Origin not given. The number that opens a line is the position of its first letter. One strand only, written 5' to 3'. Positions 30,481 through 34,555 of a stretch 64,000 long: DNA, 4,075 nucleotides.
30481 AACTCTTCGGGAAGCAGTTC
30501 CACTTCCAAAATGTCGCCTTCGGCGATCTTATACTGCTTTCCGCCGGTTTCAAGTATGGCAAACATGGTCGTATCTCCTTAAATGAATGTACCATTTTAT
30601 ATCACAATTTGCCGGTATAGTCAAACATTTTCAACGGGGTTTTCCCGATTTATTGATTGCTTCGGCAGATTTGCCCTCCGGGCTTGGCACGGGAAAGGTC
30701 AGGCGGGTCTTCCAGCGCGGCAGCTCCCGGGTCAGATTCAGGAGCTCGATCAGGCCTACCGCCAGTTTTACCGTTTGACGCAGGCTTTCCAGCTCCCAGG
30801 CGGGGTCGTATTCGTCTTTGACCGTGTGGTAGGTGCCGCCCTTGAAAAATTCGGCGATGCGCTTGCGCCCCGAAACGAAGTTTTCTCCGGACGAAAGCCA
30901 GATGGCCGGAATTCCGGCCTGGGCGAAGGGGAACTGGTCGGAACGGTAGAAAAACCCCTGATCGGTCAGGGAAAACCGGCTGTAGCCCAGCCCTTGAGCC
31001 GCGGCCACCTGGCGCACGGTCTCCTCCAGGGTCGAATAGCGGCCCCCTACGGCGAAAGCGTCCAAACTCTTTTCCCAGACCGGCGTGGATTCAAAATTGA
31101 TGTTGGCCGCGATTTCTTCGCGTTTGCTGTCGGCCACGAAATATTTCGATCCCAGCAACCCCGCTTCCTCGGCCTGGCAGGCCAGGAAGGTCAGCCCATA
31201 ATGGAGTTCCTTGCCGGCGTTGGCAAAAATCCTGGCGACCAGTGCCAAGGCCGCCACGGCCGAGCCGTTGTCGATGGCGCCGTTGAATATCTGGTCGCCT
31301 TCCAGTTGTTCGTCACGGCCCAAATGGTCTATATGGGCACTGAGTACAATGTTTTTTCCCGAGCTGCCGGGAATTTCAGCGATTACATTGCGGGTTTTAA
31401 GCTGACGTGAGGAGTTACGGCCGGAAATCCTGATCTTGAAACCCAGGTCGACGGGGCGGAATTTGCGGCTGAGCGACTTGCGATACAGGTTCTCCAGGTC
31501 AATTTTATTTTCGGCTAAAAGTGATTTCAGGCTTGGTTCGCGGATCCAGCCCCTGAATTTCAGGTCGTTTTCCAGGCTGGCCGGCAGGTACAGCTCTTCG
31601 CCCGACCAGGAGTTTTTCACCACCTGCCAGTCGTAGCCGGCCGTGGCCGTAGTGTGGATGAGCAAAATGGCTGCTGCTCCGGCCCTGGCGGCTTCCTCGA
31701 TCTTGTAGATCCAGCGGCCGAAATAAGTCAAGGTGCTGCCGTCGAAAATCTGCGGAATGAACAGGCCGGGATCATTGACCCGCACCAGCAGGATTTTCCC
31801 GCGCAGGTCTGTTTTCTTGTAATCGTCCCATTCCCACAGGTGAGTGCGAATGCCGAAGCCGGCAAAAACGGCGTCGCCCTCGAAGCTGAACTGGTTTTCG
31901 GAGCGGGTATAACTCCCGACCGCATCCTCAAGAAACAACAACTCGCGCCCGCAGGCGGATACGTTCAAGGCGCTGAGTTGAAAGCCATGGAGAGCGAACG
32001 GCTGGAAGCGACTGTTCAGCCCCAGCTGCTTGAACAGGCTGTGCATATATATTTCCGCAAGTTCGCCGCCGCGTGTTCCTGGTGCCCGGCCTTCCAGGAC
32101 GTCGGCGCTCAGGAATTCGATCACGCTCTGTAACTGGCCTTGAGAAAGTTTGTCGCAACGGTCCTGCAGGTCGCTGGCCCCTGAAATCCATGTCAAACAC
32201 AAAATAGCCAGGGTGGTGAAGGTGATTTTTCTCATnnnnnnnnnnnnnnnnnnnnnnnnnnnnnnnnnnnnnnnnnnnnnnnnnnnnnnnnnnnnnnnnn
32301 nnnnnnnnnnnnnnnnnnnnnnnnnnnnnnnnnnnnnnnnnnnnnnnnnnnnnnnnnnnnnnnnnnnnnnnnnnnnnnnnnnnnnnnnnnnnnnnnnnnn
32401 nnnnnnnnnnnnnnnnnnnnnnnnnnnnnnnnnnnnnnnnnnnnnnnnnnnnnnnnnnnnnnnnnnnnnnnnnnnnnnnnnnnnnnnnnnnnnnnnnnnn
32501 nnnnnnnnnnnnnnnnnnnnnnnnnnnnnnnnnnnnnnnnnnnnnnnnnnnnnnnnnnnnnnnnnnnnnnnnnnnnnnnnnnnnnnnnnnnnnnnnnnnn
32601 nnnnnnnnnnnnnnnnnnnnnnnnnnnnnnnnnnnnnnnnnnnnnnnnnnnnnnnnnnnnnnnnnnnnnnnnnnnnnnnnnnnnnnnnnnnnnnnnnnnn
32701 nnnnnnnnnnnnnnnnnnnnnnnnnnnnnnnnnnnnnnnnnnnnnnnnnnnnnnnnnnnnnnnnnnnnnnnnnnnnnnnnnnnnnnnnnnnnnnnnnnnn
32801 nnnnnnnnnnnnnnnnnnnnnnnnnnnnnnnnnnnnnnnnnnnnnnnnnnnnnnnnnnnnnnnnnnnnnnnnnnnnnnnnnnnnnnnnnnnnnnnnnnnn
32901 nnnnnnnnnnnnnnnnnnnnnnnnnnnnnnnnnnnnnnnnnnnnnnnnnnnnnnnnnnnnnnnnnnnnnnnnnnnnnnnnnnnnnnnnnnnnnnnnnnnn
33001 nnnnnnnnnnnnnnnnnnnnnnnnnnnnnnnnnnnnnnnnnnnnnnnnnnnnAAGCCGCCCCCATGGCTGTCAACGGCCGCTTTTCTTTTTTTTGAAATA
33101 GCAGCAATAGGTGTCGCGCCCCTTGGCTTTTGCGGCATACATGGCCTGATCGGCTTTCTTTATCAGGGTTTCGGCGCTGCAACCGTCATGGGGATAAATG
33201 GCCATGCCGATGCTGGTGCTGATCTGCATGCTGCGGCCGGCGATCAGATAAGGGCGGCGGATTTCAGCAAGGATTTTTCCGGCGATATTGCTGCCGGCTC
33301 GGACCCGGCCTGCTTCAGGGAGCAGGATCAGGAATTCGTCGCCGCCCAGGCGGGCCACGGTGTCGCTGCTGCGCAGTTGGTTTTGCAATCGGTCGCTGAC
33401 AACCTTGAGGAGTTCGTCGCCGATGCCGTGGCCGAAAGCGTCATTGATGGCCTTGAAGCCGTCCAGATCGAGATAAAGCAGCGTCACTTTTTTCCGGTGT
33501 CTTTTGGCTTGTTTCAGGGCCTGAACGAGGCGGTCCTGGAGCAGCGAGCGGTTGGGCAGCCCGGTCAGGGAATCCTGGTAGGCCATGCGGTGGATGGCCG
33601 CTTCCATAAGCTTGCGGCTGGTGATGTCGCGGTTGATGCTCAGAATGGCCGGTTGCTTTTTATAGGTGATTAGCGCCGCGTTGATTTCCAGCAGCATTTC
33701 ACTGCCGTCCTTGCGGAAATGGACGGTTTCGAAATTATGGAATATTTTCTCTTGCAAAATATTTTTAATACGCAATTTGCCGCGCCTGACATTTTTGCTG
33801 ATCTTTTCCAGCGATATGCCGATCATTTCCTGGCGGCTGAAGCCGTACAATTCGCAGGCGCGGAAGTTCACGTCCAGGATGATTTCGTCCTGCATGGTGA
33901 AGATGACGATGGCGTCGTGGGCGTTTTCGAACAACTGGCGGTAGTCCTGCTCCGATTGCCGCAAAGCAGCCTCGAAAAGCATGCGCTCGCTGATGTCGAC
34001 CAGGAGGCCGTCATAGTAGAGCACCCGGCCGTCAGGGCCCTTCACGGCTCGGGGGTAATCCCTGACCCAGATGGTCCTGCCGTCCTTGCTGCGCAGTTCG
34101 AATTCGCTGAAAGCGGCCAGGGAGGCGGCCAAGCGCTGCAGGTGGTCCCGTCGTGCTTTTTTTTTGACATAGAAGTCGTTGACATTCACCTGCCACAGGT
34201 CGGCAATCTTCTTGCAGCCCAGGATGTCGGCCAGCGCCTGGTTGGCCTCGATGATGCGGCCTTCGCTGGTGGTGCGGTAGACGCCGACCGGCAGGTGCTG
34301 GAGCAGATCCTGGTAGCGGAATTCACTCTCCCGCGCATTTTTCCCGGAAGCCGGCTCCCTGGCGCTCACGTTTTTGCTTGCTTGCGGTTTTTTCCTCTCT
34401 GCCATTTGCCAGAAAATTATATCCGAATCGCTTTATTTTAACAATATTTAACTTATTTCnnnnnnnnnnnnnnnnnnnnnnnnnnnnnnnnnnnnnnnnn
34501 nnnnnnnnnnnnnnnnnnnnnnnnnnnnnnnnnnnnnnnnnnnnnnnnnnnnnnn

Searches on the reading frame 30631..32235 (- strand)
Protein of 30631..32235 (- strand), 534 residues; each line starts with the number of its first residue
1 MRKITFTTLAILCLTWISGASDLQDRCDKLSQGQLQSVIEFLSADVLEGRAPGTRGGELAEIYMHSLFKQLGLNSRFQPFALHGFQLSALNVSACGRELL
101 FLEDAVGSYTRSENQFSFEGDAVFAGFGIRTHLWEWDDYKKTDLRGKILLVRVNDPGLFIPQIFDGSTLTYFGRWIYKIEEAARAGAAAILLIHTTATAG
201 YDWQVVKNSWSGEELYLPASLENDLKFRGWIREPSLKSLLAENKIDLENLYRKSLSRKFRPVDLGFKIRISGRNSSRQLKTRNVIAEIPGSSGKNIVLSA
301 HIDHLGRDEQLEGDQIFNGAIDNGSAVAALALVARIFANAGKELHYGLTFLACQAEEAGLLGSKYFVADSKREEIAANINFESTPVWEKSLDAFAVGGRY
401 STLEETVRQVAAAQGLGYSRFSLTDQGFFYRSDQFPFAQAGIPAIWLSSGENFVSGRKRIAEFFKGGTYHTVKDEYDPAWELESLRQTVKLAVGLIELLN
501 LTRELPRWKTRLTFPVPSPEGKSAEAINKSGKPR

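Call 58: search_protein_families(library=pfam, proteins=[window:30631-32235:-], max_evalue=0.00001)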
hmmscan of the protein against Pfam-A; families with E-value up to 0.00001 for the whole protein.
window:30631-32235:- (534 aa): 1 family
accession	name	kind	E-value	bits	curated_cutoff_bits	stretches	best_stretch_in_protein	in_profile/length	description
PF04389.22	Peptidase_M28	-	5.6e-38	131.1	21.3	1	283-485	1-182/193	Peptidase family M28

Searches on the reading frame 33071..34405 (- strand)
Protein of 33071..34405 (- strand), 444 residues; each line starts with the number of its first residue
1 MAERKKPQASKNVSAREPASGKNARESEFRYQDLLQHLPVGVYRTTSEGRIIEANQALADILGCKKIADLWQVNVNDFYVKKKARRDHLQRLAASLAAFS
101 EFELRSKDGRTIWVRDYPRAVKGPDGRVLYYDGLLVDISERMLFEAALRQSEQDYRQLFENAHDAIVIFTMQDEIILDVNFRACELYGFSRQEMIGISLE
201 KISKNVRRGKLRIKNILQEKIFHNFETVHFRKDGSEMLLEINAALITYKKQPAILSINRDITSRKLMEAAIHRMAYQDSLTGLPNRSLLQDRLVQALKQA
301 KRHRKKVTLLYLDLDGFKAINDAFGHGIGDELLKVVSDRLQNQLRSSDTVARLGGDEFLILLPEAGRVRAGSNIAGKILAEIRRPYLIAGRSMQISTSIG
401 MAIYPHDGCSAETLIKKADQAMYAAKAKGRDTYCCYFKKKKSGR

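Call 58: search_protein_families(library=pfam, proteins=[window:33071-34405:-], max_evalue=0.00001)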
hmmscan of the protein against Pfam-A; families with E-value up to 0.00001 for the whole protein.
window:33071-34405:- (444 aa): 6 families
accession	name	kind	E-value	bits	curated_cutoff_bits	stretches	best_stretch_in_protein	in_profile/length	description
PF00990.26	GGDEF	-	4.1e-50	170.1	23.8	1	275-431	1-160/161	Diguanylate cyclase, GGDEF domain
PF13426.13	PAS_9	-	2.7e-23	82.6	27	2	164-262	2-102/103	PAS domain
PF00989.32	PAS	-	5.4e-17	62.3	22.6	2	154-260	2-112/113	PAS fold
PF13188.13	PAS_8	-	6.9e-16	57.9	21.8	2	30-76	2-48/65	PAS domain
PF08448.16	PAS_4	-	2.6e-10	40.9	23.1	0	35-141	1-108/110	PAS fold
PF08447.18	PAS_3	-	1.1e-06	29.2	25.6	0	82-133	36-87/89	PAS fold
